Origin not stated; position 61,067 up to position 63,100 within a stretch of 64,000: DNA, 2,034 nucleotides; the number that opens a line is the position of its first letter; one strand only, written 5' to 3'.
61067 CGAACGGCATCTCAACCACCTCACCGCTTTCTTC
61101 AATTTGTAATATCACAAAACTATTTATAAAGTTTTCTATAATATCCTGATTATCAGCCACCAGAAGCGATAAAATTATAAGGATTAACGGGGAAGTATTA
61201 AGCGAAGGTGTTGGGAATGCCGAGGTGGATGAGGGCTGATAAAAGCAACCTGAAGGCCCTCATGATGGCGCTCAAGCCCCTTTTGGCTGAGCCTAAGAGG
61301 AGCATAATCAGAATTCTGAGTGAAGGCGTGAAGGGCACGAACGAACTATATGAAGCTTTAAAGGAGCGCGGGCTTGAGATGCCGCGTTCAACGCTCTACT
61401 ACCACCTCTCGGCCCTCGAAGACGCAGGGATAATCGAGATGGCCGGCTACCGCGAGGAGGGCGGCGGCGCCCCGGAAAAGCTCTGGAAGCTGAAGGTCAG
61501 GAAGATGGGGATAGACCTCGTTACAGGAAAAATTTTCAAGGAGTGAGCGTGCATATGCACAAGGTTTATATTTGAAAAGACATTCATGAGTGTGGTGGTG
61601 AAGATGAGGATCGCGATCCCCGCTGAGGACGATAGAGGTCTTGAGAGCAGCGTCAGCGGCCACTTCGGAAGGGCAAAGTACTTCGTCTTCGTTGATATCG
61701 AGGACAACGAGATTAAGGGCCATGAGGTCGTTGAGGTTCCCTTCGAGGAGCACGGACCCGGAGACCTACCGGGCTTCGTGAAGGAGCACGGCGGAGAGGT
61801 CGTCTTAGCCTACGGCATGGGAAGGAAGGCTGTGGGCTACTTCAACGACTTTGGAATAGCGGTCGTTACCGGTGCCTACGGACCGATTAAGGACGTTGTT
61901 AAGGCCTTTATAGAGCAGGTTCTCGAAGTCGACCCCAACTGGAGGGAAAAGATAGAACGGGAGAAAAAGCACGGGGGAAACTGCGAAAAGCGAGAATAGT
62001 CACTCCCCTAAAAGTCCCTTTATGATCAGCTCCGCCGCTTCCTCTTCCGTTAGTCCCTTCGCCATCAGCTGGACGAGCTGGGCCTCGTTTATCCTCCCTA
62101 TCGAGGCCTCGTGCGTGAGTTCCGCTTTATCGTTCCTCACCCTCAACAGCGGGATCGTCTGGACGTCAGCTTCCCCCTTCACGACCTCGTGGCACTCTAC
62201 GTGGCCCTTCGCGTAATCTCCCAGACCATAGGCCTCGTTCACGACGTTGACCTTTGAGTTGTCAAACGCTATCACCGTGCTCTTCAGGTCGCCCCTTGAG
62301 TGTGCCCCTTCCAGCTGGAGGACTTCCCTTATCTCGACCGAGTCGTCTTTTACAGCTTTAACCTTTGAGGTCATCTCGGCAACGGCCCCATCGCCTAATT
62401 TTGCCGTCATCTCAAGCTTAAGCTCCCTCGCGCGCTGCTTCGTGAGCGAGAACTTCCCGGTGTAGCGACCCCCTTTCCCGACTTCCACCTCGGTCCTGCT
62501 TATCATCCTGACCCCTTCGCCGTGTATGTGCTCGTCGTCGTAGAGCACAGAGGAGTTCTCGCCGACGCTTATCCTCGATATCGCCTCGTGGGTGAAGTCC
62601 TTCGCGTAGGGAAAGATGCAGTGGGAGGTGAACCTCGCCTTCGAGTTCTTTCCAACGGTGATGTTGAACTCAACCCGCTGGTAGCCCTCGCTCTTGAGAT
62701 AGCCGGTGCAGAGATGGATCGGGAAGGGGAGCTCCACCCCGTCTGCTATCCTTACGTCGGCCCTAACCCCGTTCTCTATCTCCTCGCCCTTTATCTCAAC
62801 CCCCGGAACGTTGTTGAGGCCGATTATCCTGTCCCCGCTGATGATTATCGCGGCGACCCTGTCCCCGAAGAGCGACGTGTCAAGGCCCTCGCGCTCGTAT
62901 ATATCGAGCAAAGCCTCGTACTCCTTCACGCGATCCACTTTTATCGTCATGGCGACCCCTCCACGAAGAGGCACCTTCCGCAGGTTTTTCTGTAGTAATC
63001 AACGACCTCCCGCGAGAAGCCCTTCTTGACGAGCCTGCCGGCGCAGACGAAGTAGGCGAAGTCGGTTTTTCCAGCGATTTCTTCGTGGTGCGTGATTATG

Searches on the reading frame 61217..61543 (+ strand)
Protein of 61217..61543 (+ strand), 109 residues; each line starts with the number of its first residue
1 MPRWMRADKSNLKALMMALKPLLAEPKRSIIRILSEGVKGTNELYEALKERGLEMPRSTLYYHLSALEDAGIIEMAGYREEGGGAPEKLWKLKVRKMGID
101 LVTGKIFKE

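Call 45: search_protein_families(library=pfam, proteins=[window:61217-61543:+], max_evalue=0.01)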
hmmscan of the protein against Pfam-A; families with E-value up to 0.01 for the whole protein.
window:61217-61543:+ (109 aa): 5 families
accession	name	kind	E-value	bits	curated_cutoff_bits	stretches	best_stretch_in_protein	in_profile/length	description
PF01022.26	HTH_5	-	2.7e-07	30.8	22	1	28-74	5-46/47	Bacterial regulatory protein, arsR family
PF12840.13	HTH_20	-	2.9e-07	30.8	27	1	30-75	9-50/51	Helix-turn-helix domain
PF08461.16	HTH_12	-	6.1e-05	23.3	21.4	1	30-79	3-54/66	Ribonuclease R winged-helix domain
PF01475.25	FUR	-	0.00036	21.1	23.1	1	25-76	8-62/121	Ferric uptake regulator family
PF03551.20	PadR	-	0.00069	20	27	1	33-91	4-64/75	Transcriptional regulator PadR-like family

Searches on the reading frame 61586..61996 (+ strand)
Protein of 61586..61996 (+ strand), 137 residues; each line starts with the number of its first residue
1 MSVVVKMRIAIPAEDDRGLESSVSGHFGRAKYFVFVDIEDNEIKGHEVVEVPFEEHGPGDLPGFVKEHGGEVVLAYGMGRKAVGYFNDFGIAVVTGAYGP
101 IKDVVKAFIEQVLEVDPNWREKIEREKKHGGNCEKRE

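Call 45: search_protein_families(library=pfam, proteins=[window:61586-61996:+], max_evalue=0.01)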
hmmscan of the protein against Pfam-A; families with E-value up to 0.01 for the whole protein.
window:61586-61996:+ (137 aa): 1 family
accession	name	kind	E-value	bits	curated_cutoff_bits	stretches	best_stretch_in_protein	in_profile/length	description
PF02579.22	Nitro_FeMo-Co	-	4.2e-20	72.3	26.3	1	20-109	2-93/94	Dinitrogenase iron-molybdenum cofactor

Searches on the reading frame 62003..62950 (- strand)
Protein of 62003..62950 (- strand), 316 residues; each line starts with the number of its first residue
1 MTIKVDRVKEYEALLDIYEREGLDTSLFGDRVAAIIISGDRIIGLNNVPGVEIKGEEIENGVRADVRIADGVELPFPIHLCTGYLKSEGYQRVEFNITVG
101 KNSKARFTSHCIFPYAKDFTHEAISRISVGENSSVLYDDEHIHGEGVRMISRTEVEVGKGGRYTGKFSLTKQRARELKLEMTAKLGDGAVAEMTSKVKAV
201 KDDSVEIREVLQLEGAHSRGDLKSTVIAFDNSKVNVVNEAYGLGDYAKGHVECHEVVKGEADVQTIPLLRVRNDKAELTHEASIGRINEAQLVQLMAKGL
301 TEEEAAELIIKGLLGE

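Call 45: search_protein_families(library=pfam, proteins=[window:62003-62950:-], max_evalue=0.01)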
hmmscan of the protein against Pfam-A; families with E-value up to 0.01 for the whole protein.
window:62003-62950:- (316 aa): 1 family
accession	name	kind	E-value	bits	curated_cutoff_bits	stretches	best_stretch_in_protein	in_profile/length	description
PF01458.23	SUFBD_core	-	5.5e-22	78.8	27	1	93-312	12-231/232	SUF system FeS cluster assembly, SufBD core domain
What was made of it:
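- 61217..63663 (.): ArsR-family regulator (61217-61543, +), NifX-like Nitro_FeMo-Co protein (61586-61996, +), SufD-like (62003-62950, -) and SufC-like ABC ATPase (62950-63663, -). Pfam (call 45).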
